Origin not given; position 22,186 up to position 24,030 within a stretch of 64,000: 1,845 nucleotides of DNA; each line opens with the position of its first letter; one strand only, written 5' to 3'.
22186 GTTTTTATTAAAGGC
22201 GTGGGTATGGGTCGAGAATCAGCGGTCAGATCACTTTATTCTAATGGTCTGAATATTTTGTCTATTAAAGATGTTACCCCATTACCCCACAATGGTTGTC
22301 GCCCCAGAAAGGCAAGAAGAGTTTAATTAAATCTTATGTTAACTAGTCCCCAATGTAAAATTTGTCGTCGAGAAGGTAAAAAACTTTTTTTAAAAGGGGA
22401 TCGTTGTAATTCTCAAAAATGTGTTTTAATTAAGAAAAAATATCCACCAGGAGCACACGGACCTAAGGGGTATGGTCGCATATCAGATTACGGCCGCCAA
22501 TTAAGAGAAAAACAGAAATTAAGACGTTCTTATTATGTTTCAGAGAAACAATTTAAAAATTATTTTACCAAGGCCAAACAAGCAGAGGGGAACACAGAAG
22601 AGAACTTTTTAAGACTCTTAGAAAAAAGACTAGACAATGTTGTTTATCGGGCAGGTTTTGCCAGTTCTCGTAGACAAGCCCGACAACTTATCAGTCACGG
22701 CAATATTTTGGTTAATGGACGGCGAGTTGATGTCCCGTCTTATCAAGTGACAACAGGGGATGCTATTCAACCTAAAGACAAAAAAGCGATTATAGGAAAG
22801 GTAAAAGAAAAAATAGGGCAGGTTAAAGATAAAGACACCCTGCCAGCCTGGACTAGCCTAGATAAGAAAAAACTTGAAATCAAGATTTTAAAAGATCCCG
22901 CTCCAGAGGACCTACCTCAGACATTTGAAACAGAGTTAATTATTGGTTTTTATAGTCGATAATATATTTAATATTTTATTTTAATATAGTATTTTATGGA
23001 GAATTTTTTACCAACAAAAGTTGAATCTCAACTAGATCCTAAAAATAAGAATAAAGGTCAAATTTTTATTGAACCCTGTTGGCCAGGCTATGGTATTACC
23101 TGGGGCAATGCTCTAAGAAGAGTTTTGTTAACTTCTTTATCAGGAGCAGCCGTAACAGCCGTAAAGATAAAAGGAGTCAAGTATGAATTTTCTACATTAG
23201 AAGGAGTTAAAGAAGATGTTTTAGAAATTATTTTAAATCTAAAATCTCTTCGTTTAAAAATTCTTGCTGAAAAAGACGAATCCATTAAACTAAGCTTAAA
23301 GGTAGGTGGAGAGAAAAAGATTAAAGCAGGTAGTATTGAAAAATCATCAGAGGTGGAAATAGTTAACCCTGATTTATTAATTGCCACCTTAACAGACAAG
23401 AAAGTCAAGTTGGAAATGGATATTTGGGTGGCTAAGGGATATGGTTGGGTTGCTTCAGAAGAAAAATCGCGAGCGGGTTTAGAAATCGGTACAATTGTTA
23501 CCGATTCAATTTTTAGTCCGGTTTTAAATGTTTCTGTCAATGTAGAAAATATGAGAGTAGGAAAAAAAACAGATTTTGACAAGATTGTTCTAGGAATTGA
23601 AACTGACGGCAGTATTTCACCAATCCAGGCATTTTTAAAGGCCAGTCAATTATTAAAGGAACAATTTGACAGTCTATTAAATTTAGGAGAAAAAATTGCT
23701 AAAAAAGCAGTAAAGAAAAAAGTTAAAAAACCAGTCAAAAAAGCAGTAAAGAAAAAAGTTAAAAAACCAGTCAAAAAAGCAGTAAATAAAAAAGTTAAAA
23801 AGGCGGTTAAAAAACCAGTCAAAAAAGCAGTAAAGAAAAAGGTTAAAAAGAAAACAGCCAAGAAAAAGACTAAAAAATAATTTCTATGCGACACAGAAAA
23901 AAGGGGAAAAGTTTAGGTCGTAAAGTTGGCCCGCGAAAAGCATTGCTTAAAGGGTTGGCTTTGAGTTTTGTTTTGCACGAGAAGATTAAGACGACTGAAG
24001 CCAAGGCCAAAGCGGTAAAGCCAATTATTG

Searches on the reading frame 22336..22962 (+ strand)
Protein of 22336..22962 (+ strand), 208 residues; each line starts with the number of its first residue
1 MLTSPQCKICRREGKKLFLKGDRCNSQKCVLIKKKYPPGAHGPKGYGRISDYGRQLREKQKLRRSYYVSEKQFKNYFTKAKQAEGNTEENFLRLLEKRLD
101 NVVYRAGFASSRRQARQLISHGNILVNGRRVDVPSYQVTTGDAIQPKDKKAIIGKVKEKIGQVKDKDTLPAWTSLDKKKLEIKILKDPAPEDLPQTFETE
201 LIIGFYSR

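Call 17: search_protein_families(library=ncbifam, proteins=[window:22336-22962:+], max_evalue=0.00001)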
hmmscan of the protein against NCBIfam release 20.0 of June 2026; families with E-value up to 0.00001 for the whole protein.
window:22336-22962:+ (208 aa): 6 families
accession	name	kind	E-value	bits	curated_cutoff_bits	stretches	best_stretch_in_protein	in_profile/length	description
NF003717.0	PRK05327.1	equivalog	2.9e-72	242.8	116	1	3-208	5-202/202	30S ribosomal protein S4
TIGR01017.1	rpsD_bact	equivalog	3.2e-66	222.9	177.2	1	3-208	3-200/200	30S ribosomal protein S4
NF003139.0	PRK04051.1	equivalog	4.8e-16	59.1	138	1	93-141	99-147/179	30S ribosomal protein S4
TIGR01018.1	uS4_arch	equivalog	4.7e-13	49.4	82.25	1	94-141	101-148/162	30S ribosomal protein S4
TIGR00478.1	tly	subfamily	7.3e-09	35.3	185.8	1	98-164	1-67/228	TlyA family rRNA (cytidine-2'-O)-methyltransferase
TIGR03069.1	PS_II_S4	equivalog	2.7e-06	26.7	201.55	1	97-152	184-238/257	photosystem II electron transport protein, Sll1252 family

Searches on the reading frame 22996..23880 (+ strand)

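Call 15: search_protein_families(library=pfam, proteins=[window:22996-23880:+], max_evalue=0.001)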
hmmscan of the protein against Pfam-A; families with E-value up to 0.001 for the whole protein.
window:22996-23880:+ (294 aa): 2 families
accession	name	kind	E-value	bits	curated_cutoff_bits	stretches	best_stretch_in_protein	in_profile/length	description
PF01000.31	RNA_pol_A_bac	-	2.6e-29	102.3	33.9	1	56-174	1-119/119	RNA polymerase Rpb3/RpoA insert domain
PF01193.29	RNA_pol_L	-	2.5e-19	69.2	24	1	26-224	1-74/74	RNA polymerase Rpb3/Rpb11 dimerisation domain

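Call 17: search_protein_families(library=ncbifam, proteins=[window:22996-23880:+], max_evalue=0.00001)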
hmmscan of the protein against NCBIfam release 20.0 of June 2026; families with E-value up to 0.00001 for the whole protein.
window:22996-23880:+ (294 aa): 8 families
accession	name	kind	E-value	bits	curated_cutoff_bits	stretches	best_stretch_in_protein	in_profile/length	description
NF003519.0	PRK05182.2-5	equivalog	3.9e-77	259.3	277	1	6-250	7-250/320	DNA-directed RNA polymerase subunit alpha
TIGR02027.1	rpoA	equivalog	8.9e-75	251.6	227.8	1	21-257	2-236/298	DNA-directed RNA polymerase subunit alpha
NF003513.0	PRK05182.1-2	equivalog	1.3e-74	251.2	302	1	5-256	11-259/338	DNA-directed RNA polymerase subunit alpha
NF003516.0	PRK05182.2-2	equivalog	8.5e-69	232.1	353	1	4-241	4-238/315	DNA-directed RNA polymerase subunit alpha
NF003515.0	PRK05182.2-1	equivalog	4.5e-67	226.5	406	1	15-243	15-240/314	DNA-directed RNA polymerase subunit alpha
NF003517.0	PRK05182.2-3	equivalog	4.4e-64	216.6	356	1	4-244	9-249/344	DNA-directed RNA polymerase subunit alpha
NF003514.0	PRK05182.1-4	equivalog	1.2e-63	214.8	434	1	17-232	15-227/338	DNA-directed RNA polymerase subunit alpha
NF003518.0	PRK05182.2-4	equivalog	2.1e-55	188.1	523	1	16-254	14-249/312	DNA-directed RNA polymerase subunit alpha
